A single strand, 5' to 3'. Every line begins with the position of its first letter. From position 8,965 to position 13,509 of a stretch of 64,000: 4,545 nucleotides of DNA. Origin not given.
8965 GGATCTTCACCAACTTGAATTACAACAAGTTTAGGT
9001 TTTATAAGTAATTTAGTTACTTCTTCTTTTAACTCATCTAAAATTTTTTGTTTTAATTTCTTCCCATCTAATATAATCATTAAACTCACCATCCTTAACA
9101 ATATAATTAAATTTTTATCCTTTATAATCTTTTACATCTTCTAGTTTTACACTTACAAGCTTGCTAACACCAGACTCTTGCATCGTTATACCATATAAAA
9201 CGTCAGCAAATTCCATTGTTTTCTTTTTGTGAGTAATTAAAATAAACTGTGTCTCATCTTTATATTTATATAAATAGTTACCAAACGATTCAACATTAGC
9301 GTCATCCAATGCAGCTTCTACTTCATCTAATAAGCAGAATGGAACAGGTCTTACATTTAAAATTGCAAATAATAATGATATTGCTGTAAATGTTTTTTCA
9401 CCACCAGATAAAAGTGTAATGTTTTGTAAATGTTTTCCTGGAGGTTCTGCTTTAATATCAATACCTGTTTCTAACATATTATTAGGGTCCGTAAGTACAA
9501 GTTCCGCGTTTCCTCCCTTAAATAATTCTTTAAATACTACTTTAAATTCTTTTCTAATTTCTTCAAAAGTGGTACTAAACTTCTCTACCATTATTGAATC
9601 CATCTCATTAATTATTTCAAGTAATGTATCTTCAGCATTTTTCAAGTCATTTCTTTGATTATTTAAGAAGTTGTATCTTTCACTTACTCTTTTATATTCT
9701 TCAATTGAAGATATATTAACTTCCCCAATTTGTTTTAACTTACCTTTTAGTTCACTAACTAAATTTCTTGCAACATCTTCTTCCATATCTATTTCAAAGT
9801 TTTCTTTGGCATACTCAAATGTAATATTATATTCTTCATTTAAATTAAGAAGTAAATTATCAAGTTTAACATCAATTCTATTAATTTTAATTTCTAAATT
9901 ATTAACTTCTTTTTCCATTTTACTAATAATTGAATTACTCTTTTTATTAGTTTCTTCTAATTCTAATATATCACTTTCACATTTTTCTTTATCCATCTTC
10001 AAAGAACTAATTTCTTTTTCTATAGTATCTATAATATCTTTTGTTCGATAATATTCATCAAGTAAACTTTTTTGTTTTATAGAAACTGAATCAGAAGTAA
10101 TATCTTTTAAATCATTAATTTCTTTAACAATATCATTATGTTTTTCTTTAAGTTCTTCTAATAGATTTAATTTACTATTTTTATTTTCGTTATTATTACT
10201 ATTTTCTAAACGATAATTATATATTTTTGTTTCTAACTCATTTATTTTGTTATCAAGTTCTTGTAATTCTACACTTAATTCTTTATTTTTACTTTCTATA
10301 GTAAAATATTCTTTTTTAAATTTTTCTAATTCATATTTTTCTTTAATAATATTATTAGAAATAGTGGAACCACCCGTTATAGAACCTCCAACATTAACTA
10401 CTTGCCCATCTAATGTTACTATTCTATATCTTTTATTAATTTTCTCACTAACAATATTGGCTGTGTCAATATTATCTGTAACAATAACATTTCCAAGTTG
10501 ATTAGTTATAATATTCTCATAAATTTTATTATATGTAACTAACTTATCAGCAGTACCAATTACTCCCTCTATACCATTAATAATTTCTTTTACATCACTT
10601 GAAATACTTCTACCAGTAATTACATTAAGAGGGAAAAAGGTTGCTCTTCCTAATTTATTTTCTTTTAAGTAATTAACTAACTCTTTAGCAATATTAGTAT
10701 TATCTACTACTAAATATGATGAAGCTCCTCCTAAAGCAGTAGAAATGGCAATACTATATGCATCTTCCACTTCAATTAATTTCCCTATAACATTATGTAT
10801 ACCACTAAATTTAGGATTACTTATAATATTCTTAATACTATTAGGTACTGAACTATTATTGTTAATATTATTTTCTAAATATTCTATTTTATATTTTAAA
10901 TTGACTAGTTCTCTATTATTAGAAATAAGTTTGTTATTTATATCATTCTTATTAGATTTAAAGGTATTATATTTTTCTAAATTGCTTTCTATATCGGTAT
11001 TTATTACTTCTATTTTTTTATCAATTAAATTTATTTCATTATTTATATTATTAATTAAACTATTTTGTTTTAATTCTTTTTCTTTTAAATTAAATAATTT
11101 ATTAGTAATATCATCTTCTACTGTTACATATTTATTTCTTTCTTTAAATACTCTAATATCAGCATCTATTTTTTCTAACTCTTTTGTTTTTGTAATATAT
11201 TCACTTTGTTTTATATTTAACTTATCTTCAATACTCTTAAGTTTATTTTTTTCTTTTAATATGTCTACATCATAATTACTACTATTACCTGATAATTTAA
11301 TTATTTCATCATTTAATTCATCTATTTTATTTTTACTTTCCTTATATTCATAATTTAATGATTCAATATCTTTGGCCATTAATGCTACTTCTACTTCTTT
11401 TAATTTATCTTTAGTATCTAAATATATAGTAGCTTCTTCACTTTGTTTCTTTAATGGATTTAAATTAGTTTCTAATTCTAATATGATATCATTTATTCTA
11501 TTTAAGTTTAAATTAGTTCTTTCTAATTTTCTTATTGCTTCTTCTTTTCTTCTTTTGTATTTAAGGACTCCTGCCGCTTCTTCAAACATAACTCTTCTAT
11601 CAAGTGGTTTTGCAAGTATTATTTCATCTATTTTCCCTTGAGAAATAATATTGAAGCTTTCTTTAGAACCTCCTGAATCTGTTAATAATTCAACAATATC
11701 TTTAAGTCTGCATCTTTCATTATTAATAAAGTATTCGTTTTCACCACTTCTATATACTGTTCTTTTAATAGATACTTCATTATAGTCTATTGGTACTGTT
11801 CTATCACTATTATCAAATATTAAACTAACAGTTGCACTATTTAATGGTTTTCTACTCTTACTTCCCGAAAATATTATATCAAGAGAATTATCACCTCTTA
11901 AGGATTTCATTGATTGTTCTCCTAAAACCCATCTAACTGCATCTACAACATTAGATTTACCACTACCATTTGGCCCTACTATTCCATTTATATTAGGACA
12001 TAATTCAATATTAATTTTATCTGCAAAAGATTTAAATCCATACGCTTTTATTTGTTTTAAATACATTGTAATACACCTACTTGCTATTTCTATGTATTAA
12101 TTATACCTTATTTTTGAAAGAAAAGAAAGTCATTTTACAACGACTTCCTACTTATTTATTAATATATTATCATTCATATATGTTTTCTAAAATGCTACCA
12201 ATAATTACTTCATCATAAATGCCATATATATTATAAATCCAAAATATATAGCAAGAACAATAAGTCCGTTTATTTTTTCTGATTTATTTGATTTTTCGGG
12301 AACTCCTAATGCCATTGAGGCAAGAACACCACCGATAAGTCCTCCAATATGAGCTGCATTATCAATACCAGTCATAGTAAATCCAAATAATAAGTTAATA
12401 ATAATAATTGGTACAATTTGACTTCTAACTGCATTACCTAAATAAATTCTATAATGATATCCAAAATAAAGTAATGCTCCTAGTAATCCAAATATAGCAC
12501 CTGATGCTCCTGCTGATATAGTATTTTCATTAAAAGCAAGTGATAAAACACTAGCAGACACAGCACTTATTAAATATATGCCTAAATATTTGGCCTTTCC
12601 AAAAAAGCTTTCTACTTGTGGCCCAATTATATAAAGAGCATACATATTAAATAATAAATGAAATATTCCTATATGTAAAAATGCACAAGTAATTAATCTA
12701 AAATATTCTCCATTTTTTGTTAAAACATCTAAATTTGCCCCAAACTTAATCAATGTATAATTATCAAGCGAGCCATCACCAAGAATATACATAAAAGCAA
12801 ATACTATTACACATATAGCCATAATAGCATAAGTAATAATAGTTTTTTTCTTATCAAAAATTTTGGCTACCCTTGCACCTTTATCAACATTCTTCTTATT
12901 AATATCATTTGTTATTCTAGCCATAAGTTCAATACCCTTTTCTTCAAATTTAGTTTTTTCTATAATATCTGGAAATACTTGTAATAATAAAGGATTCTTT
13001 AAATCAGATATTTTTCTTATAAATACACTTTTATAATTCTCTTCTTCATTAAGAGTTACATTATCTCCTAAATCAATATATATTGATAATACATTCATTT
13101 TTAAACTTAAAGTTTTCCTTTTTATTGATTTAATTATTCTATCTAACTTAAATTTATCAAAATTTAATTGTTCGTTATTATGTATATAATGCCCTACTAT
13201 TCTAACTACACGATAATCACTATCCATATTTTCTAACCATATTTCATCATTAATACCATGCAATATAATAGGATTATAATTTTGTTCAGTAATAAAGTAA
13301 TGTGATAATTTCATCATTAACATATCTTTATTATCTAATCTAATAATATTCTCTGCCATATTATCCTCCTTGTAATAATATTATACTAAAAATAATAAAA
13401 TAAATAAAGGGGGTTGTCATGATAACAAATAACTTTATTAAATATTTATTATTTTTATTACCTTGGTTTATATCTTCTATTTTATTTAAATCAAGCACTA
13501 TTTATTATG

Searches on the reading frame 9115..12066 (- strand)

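Call 71: search_protein_families(library=pfam, proteins=[window:9115-12066:-], max_evalue=0.00001)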
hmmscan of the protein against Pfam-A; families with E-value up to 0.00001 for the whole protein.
window:9115-12066:- (983 aa): 4 families
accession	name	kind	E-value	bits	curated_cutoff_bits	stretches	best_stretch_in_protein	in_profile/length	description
PF02463.25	SMC_N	-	1.7e-62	211.1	40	1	2-969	1-220/220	RecF/RecN/SMC N terminal domain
PF06470.18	SMC_hinge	-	6.3e-29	101.2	22.5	1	420-538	1-114/116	SMC proteins Flexible Hinge Domain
PF13304.12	AAA_21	-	1.2e-08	35.8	27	1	26-76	1-56/304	AAA domain, putative AbiEii toxin, Type IV TA system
PF13476.12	AAA_23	-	2.9e-08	35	27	1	10-255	6-200/201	AAA domain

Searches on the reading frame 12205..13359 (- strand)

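Call 71: search_protein_families(library=pfam, proteins=[window:12205-13359:-], max_evalue=0.00001)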
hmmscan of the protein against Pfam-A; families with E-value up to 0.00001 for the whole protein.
window:12205-13359:- (384 aa): 1 family
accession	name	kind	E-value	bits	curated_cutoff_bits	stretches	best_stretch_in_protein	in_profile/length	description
PF01694.28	Rhomboid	-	5.8e-39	134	22.6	1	217-351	2-140/143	Rhomboid domain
